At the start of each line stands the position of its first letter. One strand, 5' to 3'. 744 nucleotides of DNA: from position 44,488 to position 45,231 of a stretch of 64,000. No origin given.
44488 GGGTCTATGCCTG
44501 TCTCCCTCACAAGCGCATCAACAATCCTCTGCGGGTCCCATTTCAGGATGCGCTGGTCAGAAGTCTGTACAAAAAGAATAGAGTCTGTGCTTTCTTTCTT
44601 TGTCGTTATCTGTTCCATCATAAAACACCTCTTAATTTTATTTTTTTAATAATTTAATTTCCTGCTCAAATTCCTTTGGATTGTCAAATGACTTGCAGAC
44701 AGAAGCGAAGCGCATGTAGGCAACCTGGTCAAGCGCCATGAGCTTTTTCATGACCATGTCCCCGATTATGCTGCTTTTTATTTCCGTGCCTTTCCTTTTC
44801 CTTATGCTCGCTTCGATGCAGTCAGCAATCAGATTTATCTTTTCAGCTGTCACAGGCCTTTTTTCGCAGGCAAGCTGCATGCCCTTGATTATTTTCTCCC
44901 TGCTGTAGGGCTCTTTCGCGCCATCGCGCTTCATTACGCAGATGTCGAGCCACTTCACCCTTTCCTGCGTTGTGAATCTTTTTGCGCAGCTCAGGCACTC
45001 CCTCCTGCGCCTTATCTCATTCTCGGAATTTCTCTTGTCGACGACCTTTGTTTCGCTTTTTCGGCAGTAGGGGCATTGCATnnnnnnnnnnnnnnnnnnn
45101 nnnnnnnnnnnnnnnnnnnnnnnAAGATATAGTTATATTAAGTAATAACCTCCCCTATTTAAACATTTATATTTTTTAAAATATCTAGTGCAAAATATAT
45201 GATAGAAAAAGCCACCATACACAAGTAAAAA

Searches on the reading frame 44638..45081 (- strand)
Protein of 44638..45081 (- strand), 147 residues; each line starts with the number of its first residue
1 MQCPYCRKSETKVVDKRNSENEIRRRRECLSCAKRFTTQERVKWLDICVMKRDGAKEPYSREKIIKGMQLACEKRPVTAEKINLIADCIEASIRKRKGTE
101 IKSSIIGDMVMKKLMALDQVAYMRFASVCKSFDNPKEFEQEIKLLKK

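Call 3: search_protein_families(library=pfam, proteins=[window:44638-45081:-])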
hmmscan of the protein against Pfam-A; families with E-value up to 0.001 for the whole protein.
window:44638-45081:- (147 aa): 2 families
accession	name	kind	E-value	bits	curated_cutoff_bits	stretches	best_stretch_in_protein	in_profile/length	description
PF03477.21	ATP-cone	-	5.8e-22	78.5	25.8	1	48-133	2-86/88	ATP cone domain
PF22811.2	Zn_ribbon_NrdR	-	6.5e-16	58.4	27.2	1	1-40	1-42/42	Transcriptional repressor NrdR-like, N-terminal domain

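Call 14: find_homologous_proteins(query=window:44638-45081:-)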
Query window:44638-45081:- (147 aa): 4401 proteins with E <= 0.001 among 4408 candidates; the best 120 are listed.
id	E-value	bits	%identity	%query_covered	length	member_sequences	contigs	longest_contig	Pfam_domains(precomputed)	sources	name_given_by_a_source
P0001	8.4e-82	290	93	100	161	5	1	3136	PF22811.3,PF03477.22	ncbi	-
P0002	1.6e-58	215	67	100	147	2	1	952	PF22811.3,PF03477.22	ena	-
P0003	7.4e-49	183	59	99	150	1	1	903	PF22811.3,PF03477.22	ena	-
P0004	7.8e-46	174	59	100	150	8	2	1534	PF22811.3,PF03477.22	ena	-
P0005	9.4e-46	173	56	99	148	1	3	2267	PF22811.3,PF03477.22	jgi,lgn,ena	-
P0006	1.4e-45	173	57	100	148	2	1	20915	PF22811.3,PF03477.22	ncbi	-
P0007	3.0e-45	172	55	99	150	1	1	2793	PF22811.3,PF03477.22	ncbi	-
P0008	1.1e-44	170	57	100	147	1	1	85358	PF22811.3,PF03477.22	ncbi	ncbi:MAG: transcriptional regulator NrdR [Nanoarchaeota archaeon]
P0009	3.0e-44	169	55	100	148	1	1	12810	PF22811.3,PF03477.22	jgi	-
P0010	3.0e-44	168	57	99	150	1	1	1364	PF22811.3,PF03477.22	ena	-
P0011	3.3e-44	168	55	99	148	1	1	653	PF22811.3,PF03477.22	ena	-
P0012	3.3e-44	168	59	100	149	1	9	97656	PF22811.3,PF03477.22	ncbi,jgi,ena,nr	ncbi:transcriptional regulator NrdR [Candidatus Woesearchaeota archaeon]|nr:transcriptional regulato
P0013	5.5e-44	168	55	99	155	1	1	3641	PF22811.3,PF03477.22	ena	-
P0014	5.5e-44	168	58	100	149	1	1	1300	PF22811.3,PF03477.22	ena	-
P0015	6.0e-44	168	56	100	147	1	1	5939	PF22811.3,PF03477.22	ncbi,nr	ncbi:transcriptional regulator NrdR [Candidatus Woesearchaeota archaeon]|nr:transcriptional regulato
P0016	6.1e-44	167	55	95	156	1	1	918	PF22811.3,PF03477.22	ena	-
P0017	7.4e-44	167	58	100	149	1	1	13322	PF22811.3,PF03477.22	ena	-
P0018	7.7e-44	167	59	100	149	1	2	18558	PF22811.3,PF03477.22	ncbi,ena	-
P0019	8.1e-44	167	59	100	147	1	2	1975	PF22811.3,PF03477.22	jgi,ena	-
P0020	1.5e-43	166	54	99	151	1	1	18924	PF22811.3,PF03477.22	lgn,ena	-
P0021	1.6e-43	166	55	100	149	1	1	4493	PF22811.3,PF03477.22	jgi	jgi:transcriptional repressor NrdR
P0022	1.7e-43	166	55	100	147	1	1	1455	PF22811.3,PF03477.22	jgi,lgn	jgi:transcriptional repressor NrdR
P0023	1.8e-43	166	54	100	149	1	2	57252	PF22811.3,PF03477.22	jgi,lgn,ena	jgi:transcriptional repressor NrdR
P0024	1.8e-43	166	55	100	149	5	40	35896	PF22811.3,PF03477.22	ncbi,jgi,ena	-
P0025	2.2e-43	166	59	100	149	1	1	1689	PF22811.3,PF03477.22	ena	-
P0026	2.4e-43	166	56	99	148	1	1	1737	PF22811.3,PF03477.22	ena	-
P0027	2.7e-43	165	55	100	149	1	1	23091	PF22811.3,PF03477.22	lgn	-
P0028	2.7e-43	165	61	100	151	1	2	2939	PF22811.3,PF03477.22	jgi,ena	jgi:transcriptional repressor NrdR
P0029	3.8e-43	165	54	100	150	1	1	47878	PF22811.3,PF03477.22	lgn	-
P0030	4.2e-43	165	56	100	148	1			PF22811.3,PF03477.22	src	-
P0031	4.7e-43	165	55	99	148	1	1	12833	PF22811.3,PF03477.22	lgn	-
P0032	4.8e-43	165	54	100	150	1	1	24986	PF22811.3,PF03477.22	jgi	-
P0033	5.6e-43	164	54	100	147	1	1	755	PF22811.3,PF03477.22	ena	-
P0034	6.3e-43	164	54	99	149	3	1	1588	PF22811.3,PF03477.22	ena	-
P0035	6.6e-43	164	57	99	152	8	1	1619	PF22811.3,PF03477.22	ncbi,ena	ncbi:MAG: transcriptional regulator NrdR [Nanoarchaeota archaeon]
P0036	6.8e-43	164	54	100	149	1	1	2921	PF22811.3,PF03477.22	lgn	-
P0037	7.1e-43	164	57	100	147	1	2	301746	PF22811.3,PF03477.22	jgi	-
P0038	7.4e-43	164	56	99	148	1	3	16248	PF22811.3,PF03477.22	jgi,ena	-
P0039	8.0e-43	164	56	100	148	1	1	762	PF22811.3,PF03477.22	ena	-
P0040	8.0e-43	164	54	99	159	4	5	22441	PF22811.3,PF03477.22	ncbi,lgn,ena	-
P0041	1.0e-42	164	54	99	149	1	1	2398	PF22811.3,PF03477.22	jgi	-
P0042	1.0e-42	164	58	100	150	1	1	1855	PF22811.3,PF03477.22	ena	-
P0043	1.1e-42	163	57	100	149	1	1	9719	PF22811.3,PF03477.22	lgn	-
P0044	1.2e-42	163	59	100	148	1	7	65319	PF22811.3,PF03477.22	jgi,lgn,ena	jgi:transcriptional repressor NrdR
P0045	1.4e-42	163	57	100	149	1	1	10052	PF22811.3,PF03477.22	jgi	jgi:transcriptional repressor NrdR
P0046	1.6e-42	163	54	99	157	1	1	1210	PF22811.3,PF03477.22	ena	-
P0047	1.8e-42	163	55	100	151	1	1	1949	PF22811.3,PF03477.22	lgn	-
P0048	1.8e-42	163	57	99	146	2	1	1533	PF22811.3,PF03477.22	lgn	-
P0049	1.9e-42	163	55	99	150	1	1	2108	PF22811.3,PF03477.22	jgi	jgi:transcriptional repressor NrdR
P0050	2.0e-42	163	57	100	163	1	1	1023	PF22811.3,PF03477.22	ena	-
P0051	2.1e-42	163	58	99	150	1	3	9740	PF22811.3,PF03477.22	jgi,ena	-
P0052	2.2e-42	162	57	99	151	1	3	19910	PF22811.3,PF03477.22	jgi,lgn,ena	-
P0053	2.2e-42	162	52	100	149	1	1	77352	PF22811.3,PF03477.22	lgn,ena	-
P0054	2.2e-42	162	58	100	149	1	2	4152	PF22811.3,PF03477.22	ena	-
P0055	2.3e-42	162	55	99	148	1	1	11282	PF22811.3,PF03477.22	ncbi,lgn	-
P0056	2.4e-42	162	54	99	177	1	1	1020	PF22811.3,PF03477.22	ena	-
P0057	3.0e-42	162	58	99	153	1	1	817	PF22811.3,PF03477.22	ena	-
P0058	3.0e-42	162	55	100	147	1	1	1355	PF22811.3,PF03477.22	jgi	-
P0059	3.0e-42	162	55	100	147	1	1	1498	PF22811.3,PF03477.22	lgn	-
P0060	3.1e-42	162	54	100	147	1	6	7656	PF22811.3,PF03477.22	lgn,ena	-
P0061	3.4e-42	162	56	97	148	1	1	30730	PF22811.3,PF03477.22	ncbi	ncbi:transcriptional regulator NrdR [Nanoarchaeota archaeon]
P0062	3.8e-42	162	56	99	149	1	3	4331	PF22811.3,PF03477.22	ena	-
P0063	3.9e-42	162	54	100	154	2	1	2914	PF22811.3,PF03477.22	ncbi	-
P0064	3.9e-42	162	53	100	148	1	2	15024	PF22811.3,PF03477.22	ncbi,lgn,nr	ncbi:MAG: transcriptional regulator NrdR [Candidatus Aenigmarchaeota archaeon ex4484_14]|nr:MAG: tra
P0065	4.1e-42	162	55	100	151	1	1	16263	PF22811.3,PF03477.22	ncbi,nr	ncbi:transcriptional regulator NrdR [Candidatus Woesearchaeota archaeon]|nr:transcriptional regulato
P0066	4.3e-42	162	56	99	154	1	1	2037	PF22811.3,PF03477.22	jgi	-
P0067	4.3e-42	162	56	99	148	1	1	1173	PF22811.3,PF03477.22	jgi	jgi:transcriptional repressor NrdR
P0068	4.3e-42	162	52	100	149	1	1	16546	PF22811.3,PF03477.22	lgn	-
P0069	4.3e-42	161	58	100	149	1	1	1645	PF22811.3,PF03477.22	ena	-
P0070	4.7e-42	161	56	100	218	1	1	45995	PF22811.3,PF03477.22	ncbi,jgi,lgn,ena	-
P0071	5.1e-42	161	56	100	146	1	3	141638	PF22811.3,PF03477.22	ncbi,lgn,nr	ncbi:MAG: transcriptional repressor NrdR [Candidatus Aenigmarchaeota archaeon]|nr:transcriptional re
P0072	5.7e-42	161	52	94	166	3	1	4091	PF22811.3,PF03477.22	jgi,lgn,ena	-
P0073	5.9e-42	161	53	99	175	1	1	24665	PF22811.3,PF03477.22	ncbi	ncbi:MAG: transcriptional regulator NrdR [Candidatus Micrarchaeota archaeon]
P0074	6.1e-42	161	55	99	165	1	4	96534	PF22811.3,PF03477.22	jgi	jgi:transcriptional repressor NrdR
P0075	6.7e-42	161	55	100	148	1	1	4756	PF22811.3,PF03477.22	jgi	-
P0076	6.9e-42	161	57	100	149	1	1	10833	PF22811.3,PF03477.22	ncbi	-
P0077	7.6e-42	161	54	100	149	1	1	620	PF22811.3,PF03477.22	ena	-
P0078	7.9e-42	161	54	100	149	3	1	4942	PF22811.3,PF03477.22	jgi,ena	-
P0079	8.0e-42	161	54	100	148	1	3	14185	PF22811.3,PF03477.22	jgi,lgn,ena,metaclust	metaclust:\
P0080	8.7e-42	161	53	99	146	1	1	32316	PF22811.3,PF03477.22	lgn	-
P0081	8.9e-42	160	59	100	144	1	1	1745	PF22811.3,PF03477.22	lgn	-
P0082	8.9e-42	160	56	99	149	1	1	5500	PF22811.3,PF03477.22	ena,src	-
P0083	9.5e-42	160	54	100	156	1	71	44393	PF22811.3,PF03477.22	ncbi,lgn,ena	-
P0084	9.5e-42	160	54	100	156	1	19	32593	PF22811.3,PF03477.22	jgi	-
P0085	1.0e-41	160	55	100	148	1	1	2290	PF22811.3,PF03477.22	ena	-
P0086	1.1e-41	160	54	100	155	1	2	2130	PF22811.3,PF03477.22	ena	-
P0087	1.1e-41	160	53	100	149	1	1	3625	PF22811.3,PF03477.22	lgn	-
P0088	1.4e-41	160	57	100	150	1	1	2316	PF22811.3,PF03477.22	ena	-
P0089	1.4e-41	160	58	99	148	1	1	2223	PF22811.3,PF03477.22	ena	-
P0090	1.4e-41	160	55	99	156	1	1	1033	PF22811.3,PF03477.22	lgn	-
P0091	1.6e-41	160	55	100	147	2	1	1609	PF22811.3,PF03477.22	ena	-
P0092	1.6e-41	160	54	100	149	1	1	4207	PF22811.3,PF03477.22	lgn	-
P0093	1.7e-41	160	55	100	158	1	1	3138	PF22811.3,PF03477.22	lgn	-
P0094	1.7e-41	160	55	99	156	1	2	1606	PF22811.3,PF03477.22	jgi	jgi:transcriptional repressor NrdR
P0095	1.8e-41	160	55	100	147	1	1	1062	PF22811.3,PF03477.22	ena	-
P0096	1.8e-41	160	55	100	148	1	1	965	PF22811.3,PF03477.22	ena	-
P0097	1.8e-41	159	51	100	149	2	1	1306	PF22811.3,PF03477.22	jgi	jgi:transcriptional repressor NrdR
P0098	1.8e-41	159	54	100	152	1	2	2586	PF22811.3,PF03477.22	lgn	-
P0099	1.9e-41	159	58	99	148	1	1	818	PF22811.3,PF03477.22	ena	-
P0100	2.0e-41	159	58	100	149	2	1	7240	PF22811.3,PF03477.22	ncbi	-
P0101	2.0e-41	159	54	99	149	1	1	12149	PF22811.3,PF03477.22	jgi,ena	jgi:transcriptional repressor NrdR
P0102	2.0e-41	159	56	90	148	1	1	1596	PF22811.3,PF03477.22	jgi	-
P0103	2.1e-41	159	58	99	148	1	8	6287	PF22811.3,PF03477.22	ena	-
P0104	2.1e-41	159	54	100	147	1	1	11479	PF22811.3,PF03477.22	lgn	-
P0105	2.2e-41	159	56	99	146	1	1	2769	PF22811.3,PF03477.22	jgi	-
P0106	2.2e-41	159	54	100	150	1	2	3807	PF22811.3,PF03477.22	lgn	-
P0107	2.2e-41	159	54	100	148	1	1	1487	PF22811.3,PF03477.22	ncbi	-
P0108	2.3e-41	159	55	99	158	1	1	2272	PF22811.3,PF03477.22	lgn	-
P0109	2.4e-41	159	52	100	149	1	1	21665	PF22811.3,PF03477.22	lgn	-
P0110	2.4e-41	159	54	100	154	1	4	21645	PF22811.3,PF03477.22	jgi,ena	-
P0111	2.5e-41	159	54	100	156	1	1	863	PF22811.3,PF03477.22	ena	-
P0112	2.6e-41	159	56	100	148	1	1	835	PF22811.3,PF03477.22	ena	-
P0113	2.6e-41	159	59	100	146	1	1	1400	PF22811.3,PF03477.22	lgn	-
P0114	2.8e-41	159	54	100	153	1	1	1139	PF22811.3,PF03477.22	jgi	jgi:transcriptional repressor NrdR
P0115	2.8e-41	159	54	100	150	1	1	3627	PF22811.3,PF03477.22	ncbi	-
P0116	3.1e-41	159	53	99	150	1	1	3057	PF22811.3,PF03477.22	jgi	-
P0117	3.2e-41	159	52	100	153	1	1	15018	PF22811.3,PF03477.22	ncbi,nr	ncbi:transcriptional repressor NrdR [Candidatus Woesearchaeota archaeon]|nr:transcriptional represso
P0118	3.3e-41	159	57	100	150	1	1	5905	PF22811.3,PF03477.22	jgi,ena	-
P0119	3.4e-41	159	56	99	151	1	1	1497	PF22811.3,PF03477.22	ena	-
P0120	3.4e-41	159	52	100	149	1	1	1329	PF22811.3,PF03477.22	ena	-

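Call 18: find_related_loci(query=A1, collection=genome_contigs, flank=4000)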
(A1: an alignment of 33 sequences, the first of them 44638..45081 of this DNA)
Query A1 (147 aa) in genome_contigs; peptide patterns used: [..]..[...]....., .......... (x = any residue, [..] = any of these).
600 stretches matched a pattern (row limit reached: there are more); 598 encode a relative of the query (tblastn E <= 1e-3); the best 80 are kept; 80 distinct loci.
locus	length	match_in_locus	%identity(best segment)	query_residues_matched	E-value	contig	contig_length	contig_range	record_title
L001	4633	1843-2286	49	1-147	4e-45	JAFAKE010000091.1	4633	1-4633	MAG: Vulcanimicrobiota bacterium isolate CP_BE_RX_3 BE_RX_k147_8137494, whole genome shotgun sequence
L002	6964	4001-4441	52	1-145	2e-44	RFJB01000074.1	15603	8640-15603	MAG: Candidatus Woesearchaeota archaeon isolate J091 k99_641676, whole genome shotgun sequence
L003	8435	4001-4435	52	1-145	2e-44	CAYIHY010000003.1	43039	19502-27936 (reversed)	MAG TPA_asm: Candidatus Woesearchaeota archaeon isolate ERP119705_co22_17 genome assembly, contig: NODE_646_length_43039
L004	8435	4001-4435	50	1-145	3e-44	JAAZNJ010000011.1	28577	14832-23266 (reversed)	MAG: Candidatus Woesearchaeota archaeon isolate AS27yjCOA_155 19839_AS27, whole genome shotgun sequence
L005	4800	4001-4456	48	1-146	6e-44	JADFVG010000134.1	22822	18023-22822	MAG: Chloroflexota bacterium isolate C2.bin.45 k83_1527074, whole genome shotgun sequence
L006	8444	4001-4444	50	1-147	6e-44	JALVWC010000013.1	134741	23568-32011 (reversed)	MAG: Nanobdellati archaeon isolate M10_metabat1_scaf2bin.076 M10_NODE_22_length_134741_cov_2.211991, whole genome shotgu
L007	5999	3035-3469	49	1-143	1e-43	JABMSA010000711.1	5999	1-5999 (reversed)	MAG: Planctomycetota bacterium isolate bin.53 k141_6098750, whole genome shotgun sequence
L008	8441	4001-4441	50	1-145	2e-43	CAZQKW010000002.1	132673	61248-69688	MAG TPA_asm: uncultured Thermodesulfobacteriota bacterium isolate binchicken_co107_87 genome assembly, contig: NODE_261_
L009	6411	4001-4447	52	1-147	1e-42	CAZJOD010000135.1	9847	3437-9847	MAG TPA_asm: uncultured Clostridiaceae bacterium isolate SRP241326_co2_352 genome assembly, contig: NODE_8669_length_984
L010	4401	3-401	55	13-145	5e-42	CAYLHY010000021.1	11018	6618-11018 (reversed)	MAG TPA_asm: Candidatus Woesearchaeota archaeon isolate binchicken_co19_580 genome assembly, contig: NODE_10204_length_1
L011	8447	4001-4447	51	1-147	4e-42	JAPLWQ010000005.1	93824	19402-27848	MAG: Candidatus Magasanikiibacteriota bacterium isolate LacPavin_0920_SED2_MAG_44_15 LacPavin_0920_SED2_scaffold_218309,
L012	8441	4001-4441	50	1-147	7e-42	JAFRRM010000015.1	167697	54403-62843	MAG: Lachnospiraceae bacterium isolate RGIG2734 Goat_Omasum-4__c206182, whole genome shotgun sequence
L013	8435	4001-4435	50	1-145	2e-41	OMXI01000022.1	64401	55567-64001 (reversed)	uncultured Clostridiales bacterium isolate RUG060 genome assembly, contig: scaffold_1078, whole genome shotgun sequence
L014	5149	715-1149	48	1-143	4e-41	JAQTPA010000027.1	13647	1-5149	MAG: Candidatus Omnitrophota bacterium isolate STB_105 NODE_11065_length_13647_cov_17.980991_Sandtown_B, whole genome sh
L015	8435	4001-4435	48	1-143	5e-41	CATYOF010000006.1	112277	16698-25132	MAG TPA_asm: uncultured Cryptobacterium sp. isolate ERR9578235_bin.39_MetaWRAP_v1.3_MAG genome assembly, contig: ERZ1853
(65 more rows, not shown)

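Call 22: find_related_loci(query=window:44638-45081:-, collection=metagenome_contigs, flank=3500)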
Query window:44638-45081:- (147 aa) in metagenome_contigs; peptide patterns used: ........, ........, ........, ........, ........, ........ (x = any residue, [..] = any of these).
247 stretches matched a pattern; 3 encode a relative of the query (tblastn E <= 1e-3); 3 distinct loci.
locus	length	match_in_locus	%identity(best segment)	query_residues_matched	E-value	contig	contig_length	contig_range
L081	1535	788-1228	91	1-147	1e-94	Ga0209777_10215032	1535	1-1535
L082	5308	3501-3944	42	1-147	3e-33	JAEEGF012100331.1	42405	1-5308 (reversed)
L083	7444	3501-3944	42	1-147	3e-33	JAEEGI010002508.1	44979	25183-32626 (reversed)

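Call 23: find_encoding_contigs(protein=P0001, flank=3500, max_places=3)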
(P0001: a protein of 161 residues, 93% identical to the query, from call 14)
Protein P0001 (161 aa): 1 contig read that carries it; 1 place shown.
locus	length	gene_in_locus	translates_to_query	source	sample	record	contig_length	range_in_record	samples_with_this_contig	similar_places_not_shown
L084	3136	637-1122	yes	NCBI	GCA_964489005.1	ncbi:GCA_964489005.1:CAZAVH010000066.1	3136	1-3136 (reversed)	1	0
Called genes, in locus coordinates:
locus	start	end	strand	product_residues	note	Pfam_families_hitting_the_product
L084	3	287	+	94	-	?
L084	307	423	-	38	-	-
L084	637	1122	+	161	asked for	PF22811:Zn_ribbon_NrdR, PF03477:ATP-cone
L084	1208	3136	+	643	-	?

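Call 25: find_encoding_contigs(protein=P0012, flank=3500, max_places=2)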
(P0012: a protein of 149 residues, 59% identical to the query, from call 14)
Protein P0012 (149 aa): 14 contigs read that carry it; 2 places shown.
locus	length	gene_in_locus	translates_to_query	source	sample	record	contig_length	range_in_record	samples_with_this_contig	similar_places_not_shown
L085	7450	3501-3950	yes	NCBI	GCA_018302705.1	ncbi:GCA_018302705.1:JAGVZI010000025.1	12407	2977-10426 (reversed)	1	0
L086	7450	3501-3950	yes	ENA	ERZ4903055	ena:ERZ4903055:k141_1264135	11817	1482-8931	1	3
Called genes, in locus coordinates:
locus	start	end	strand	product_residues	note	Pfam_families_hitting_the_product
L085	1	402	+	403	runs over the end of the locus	PF04851:ResIII, PF00270:DEAD, PF00271:Helicase_C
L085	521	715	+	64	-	PF00313:CSD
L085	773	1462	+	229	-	PF00149:Metallophos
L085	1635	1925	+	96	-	-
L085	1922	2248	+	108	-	-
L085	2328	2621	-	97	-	PF04032:Rpr2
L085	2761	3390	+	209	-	-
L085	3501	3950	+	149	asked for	PF22811:Zn_ribbon_NrdR, PF03477:ATP-cone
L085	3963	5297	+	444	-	PF00317:Ribonuc_red_lgN, PF02867:Ribonuc_red_lgC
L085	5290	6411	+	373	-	PF02867:Ribonuc_red_lgC, PF12637:TSCPD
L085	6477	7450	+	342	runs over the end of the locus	PF13207:AAA_17 (weak), PF13238:AAA_18, PF00383:dCMP_cyt_deam_1, PF14437:MafB19-deam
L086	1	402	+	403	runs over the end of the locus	PF04851:ResIII, PF00270:DEAD, PF00271:Helicase_C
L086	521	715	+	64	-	PF00313:CSD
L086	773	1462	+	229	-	PF00149:Metallophos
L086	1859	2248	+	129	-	-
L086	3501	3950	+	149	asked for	PF22811:Zn_ribbon_NrdR, PF03477:ATP-cone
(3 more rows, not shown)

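Call 26: find_encoding_contigs(protein=P0008, flank=3500, max_places=2)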
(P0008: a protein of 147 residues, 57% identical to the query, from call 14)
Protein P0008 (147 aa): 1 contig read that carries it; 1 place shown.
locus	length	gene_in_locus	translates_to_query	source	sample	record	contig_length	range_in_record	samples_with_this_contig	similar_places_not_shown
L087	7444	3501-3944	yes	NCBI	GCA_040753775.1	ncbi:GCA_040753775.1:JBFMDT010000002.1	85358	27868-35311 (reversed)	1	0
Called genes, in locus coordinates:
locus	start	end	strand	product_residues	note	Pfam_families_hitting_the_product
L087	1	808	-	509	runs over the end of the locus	PF01409:tRNA-synt_2d, PF00587:tRNA-synt_2b (weak)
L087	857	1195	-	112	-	-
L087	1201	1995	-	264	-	PF01978:TrmB, PF11495:TrmB_EBD_N, PF13091:PLDc_2 (weak)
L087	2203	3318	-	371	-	PF00579:tRNA-synt_1b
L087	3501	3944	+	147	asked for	PF22811:Zn_ribbon_NrdR, PF03477:ATP-cone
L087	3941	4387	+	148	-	PF00692:dUTPase, PF22769:DCD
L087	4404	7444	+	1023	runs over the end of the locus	PF08471:Ribonuc_red_2_N, PF02867:Ribonuc_red_lgC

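Call 27: find_encoding_contigs(protein=P0006, flank=3500, max_places=2)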
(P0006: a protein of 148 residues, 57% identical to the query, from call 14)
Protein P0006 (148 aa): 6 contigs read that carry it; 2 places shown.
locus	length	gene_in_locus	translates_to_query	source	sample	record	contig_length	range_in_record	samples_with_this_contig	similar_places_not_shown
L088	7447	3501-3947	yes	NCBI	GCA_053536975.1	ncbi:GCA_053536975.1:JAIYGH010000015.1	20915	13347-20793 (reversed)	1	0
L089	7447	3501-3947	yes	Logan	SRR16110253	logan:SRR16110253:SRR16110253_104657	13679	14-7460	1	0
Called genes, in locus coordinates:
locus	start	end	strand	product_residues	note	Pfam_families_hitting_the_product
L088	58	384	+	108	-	PF01037:AsnC_trans_reg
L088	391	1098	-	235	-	PF01411:tRNA-synt_2c, PF07973:tRNA_SAD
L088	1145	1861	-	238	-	PF01757:Acyl_transf_3 (faint), PF07786:HGSNAT_cat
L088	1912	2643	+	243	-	PF13462:Thioredoxin_4, PF13098:Thioredoxin_2 (weak), PF01323:DSBA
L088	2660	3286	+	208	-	-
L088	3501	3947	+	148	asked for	PF22811:Zn_ribbon_NrdR, PF03477:ATP-cone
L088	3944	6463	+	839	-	PF03477:ATP-cone, PF00317:Ribonuc_red_lgN, PF02867:Ribonuc_red_lgC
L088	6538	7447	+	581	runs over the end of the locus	-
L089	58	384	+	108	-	PF01037:AsnC_trans_reg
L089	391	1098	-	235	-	PF01411:tRNA-synt_2c, PF07973:tRNA_SAD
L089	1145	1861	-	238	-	PF01757:Acyl_transf_3 (faint), PF07786:HGSNAT_cat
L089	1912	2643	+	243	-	PF13462:Thioredoxin_4, PF13098:Thioredoxin_2 (weak), PF01323:DSBA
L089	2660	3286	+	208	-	-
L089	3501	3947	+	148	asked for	PF22811:Zn_ribbon_NrdR, PF03477:ATP-cone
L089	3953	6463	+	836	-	PF03477:ATP-cone, PF00317:Ribonuc_red_lgN, PF02867:Ribonuc_red_lgC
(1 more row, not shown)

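Call 28: find_encoding_contigs(protein=P0037, flank=3500, max_places=1)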
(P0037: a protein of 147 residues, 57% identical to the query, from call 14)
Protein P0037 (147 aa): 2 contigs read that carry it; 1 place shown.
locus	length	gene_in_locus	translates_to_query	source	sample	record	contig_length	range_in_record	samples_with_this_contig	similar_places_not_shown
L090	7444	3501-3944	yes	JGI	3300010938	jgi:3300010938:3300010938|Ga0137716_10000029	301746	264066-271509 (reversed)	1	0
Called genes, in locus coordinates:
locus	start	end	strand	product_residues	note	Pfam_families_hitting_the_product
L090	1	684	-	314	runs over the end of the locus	PF00297:Ribosomal_L3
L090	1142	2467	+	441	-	PF00753:Lactamase_B, PF12706:Lactamase_B_2 (weak), PF22505:RNase_J_b_CASP, PF07521:RMMBL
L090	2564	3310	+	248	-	PF00705:PCNA_N, PF02144:Rad1 (weak), PF04139:Rad9 (weak), PF02747:PCNA_C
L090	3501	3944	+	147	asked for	PF22811:Zn_ribbon_NrdR, PF03477:ATP-cone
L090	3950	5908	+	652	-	PF13597:NRDD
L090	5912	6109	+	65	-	PF13597:NRDD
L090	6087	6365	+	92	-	PF13192:Thioredoxin_3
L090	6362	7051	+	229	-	PF13353:Fer4_12, PF04055:Radical_SAM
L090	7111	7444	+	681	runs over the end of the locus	PF03477:ATP-cone, PF00317:Ribonuc_red_lgN, PF02867:Ribonuc_red_lgC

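Call 29: find_encoding_contigs(protein=P0044, flank=3500, max_places=1)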
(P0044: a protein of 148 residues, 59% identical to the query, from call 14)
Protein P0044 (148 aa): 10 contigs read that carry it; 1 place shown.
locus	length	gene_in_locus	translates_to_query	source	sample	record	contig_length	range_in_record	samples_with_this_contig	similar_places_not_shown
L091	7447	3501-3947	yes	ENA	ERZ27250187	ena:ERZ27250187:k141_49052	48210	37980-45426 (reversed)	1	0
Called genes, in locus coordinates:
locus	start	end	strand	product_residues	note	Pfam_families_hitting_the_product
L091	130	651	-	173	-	-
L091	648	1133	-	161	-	-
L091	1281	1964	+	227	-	-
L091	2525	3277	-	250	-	-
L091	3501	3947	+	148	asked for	PF22811:Zn_ribbon_NrdR, PF03477:ATP-cone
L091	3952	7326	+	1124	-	PF03477:ATP-cone (weak), PF13597:NRDD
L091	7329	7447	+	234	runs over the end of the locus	PF13353:Fer4_12, PF04055:Radical_SAM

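Call 30: find_encoding_contigs(protein=P0071, flank=3500, max_places=1)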
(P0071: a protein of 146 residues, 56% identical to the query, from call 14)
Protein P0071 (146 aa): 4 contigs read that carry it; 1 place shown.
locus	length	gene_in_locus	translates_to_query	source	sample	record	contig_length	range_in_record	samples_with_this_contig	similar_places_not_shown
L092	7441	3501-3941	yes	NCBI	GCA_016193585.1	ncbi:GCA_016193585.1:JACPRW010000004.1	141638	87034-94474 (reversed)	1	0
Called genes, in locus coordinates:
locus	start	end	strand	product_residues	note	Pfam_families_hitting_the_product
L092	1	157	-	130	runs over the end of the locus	-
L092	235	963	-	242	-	-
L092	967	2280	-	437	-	-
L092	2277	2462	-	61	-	PF21248:SoFic-like_C (weak)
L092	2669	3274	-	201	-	-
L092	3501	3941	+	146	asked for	PF22811:Zn_ribbon_NrdR, PF03477:ATP-cone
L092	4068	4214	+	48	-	-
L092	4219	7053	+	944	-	PF03477:ATP-cone, PF00317:Ribonuc_red_lgN, PF02867:Ribonuc_red_lgC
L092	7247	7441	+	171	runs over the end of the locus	-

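Call 31: find_encoding_contigs(protein=P0073, flank=3500, max_places=1)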
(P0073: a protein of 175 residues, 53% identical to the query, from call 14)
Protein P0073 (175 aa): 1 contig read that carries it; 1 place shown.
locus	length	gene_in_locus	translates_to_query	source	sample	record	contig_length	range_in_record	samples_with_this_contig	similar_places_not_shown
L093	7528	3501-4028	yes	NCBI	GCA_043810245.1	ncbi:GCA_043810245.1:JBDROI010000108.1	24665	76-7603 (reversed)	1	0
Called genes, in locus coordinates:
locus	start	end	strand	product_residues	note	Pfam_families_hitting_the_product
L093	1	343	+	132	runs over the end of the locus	-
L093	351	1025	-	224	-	PF13476:AAA_23 (weak), PF00005:ABC_tran, PF13304:AAA_21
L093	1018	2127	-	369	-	PF01061:ABC2_membrane (weak)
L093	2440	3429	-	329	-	PF01544:CorA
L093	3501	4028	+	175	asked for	PF22811:Zn_ribbon_NrdR, PF03477:ATP-cone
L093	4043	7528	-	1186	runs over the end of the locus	PF07703:A2M_BRD, PF00207:A2M, PF07678:TED_complement, PF17973:bMG10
